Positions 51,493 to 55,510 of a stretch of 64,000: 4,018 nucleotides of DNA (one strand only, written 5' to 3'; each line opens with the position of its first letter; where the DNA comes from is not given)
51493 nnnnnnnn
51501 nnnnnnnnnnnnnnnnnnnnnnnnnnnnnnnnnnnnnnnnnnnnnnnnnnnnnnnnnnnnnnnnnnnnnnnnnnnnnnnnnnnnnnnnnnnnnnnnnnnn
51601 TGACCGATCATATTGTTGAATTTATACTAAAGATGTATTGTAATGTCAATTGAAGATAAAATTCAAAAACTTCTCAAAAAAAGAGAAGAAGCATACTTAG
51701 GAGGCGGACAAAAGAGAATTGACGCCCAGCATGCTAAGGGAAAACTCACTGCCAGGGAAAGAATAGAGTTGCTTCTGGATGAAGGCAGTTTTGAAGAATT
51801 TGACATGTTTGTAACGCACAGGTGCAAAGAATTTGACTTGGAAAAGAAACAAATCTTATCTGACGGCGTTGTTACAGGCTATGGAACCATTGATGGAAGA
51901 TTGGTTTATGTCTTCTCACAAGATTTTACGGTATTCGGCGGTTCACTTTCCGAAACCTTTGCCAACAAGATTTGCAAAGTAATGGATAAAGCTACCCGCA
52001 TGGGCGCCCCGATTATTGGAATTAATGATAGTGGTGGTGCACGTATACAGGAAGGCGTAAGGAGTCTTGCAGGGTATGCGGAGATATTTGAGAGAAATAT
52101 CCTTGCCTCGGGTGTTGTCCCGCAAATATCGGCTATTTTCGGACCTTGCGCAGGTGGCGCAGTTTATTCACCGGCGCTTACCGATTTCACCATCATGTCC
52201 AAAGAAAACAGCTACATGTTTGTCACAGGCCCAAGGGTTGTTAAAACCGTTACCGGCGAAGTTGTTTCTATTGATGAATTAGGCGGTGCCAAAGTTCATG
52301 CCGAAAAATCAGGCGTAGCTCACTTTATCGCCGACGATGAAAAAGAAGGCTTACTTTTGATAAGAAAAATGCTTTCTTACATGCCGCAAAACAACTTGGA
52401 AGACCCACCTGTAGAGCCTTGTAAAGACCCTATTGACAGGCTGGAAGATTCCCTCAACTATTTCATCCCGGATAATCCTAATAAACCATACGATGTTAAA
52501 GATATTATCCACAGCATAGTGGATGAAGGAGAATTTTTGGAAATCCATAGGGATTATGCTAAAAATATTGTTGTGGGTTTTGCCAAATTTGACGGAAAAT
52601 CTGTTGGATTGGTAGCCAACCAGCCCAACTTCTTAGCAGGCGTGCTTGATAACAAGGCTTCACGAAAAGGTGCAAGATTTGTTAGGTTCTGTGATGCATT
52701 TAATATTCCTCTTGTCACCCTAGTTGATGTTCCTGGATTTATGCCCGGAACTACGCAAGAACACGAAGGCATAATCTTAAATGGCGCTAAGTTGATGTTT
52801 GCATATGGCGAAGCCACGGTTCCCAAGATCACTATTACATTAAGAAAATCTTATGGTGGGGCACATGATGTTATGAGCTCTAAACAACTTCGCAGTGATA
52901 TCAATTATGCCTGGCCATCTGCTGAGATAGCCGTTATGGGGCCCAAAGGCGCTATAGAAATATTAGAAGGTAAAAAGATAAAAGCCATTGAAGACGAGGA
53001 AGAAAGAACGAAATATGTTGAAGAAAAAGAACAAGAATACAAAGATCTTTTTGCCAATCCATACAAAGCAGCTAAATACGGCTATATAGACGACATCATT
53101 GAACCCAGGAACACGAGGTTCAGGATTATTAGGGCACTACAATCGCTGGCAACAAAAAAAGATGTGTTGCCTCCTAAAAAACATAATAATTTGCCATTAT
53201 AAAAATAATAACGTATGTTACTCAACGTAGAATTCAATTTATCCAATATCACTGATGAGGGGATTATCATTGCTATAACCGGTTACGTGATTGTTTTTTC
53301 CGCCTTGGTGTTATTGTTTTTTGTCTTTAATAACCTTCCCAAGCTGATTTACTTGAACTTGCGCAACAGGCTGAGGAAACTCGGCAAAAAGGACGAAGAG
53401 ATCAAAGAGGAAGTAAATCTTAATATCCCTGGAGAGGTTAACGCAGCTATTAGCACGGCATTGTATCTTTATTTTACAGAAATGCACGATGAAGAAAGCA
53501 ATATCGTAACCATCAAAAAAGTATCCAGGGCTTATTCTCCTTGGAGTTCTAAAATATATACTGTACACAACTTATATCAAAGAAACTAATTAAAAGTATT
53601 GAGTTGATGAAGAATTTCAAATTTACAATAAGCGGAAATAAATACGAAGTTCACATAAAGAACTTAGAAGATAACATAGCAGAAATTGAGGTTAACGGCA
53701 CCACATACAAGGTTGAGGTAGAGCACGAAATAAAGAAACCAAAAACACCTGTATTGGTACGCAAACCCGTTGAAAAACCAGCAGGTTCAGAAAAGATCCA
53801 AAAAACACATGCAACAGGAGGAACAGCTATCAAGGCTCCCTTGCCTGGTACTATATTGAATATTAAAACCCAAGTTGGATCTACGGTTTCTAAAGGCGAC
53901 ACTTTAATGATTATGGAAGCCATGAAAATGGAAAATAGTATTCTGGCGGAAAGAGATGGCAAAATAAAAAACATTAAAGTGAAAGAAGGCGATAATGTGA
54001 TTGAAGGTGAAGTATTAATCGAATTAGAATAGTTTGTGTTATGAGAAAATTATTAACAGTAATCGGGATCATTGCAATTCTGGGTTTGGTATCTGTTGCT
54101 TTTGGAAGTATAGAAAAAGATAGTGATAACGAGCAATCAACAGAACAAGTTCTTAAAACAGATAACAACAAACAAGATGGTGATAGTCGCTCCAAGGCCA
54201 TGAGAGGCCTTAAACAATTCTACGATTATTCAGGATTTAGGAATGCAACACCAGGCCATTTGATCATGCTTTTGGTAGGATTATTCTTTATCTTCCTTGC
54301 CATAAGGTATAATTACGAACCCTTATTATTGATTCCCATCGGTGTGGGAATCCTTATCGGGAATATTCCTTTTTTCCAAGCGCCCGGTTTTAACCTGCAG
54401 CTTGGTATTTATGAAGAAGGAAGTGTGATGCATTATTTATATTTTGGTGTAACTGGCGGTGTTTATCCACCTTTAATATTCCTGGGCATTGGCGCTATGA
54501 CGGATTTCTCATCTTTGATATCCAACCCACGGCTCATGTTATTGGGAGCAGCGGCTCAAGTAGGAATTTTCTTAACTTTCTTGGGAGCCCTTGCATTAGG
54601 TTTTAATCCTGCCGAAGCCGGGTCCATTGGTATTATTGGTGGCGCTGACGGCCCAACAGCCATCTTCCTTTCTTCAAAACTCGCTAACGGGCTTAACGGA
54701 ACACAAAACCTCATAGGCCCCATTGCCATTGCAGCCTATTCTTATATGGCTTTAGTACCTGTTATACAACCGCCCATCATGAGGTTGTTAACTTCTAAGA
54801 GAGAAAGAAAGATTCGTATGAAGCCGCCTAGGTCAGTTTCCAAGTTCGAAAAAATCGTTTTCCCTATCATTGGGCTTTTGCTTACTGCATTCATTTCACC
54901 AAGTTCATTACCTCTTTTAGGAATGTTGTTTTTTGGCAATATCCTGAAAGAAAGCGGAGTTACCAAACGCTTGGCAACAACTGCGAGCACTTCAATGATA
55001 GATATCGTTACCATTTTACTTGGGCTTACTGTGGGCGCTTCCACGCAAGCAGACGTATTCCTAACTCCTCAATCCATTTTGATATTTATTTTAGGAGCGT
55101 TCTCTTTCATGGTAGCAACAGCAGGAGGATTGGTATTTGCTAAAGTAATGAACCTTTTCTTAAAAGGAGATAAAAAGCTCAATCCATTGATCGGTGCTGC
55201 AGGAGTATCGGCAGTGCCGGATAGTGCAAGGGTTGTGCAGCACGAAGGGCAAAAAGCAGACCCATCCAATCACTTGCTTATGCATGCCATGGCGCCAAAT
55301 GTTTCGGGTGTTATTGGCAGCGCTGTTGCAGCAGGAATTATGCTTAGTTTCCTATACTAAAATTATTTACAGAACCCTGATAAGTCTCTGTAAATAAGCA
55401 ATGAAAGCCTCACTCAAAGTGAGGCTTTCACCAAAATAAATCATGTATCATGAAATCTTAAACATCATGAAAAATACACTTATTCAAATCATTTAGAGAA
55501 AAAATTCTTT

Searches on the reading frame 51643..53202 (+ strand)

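Call 52: search_protein_families(library=pfam, proteins=[window:51643-53202:+], max_evalue=1e-8)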
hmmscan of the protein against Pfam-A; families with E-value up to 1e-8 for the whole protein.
window:51643-53202:+ (519 aa): 2 families
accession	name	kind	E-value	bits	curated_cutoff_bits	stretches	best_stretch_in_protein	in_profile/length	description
PF01039.27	Carboxyl_trans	-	1.3e-197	657.8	22.3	1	29-517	2-493/493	Carboxyl transferase domain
PF03255.19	ACCA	-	2.2e-12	47.2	23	1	276-407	60-201/310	Acetyl co-enzyme A carboxylase carboxyltransferase-like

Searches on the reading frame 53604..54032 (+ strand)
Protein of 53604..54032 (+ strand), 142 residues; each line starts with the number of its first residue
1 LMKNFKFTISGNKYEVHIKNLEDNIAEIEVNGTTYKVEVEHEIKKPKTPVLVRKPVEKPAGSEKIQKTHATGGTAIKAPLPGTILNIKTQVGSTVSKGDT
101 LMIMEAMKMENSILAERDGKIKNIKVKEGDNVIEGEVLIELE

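Call 52: search_protein_families(library=pfam, proteins=[window:53604-54032:+], max_evalue=1e-8)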
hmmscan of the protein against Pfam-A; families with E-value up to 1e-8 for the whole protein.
window:53604-54032:+ (142 aa): 2 families
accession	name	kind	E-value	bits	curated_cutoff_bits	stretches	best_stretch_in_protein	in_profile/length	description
PF00364.28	Biotin_lipoyl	-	5.9e-18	64.9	22.1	1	75-141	2-73/73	Biotin-requiring enzyme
PF13533.13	Biotin_lipoyl_2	-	4.1e-10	39.7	29.8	0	118-142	8-32/32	Biotin-lipoyl like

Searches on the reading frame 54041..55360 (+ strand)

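Call 52: search_protein_families(library=pfam, proteins=[window:54041-55360:+], max_evalue=1e-8)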
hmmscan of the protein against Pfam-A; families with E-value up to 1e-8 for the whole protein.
window:54041-55360:+ (439 aa): 1 family
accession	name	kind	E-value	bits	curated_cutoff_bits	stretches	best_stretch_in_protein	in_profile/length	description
PF03977.18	OAD_beta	-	2.2e-149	497.7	31.6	1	73-438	2-349/349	Na+-transporting oxaloacetate decarboxylase beta subunit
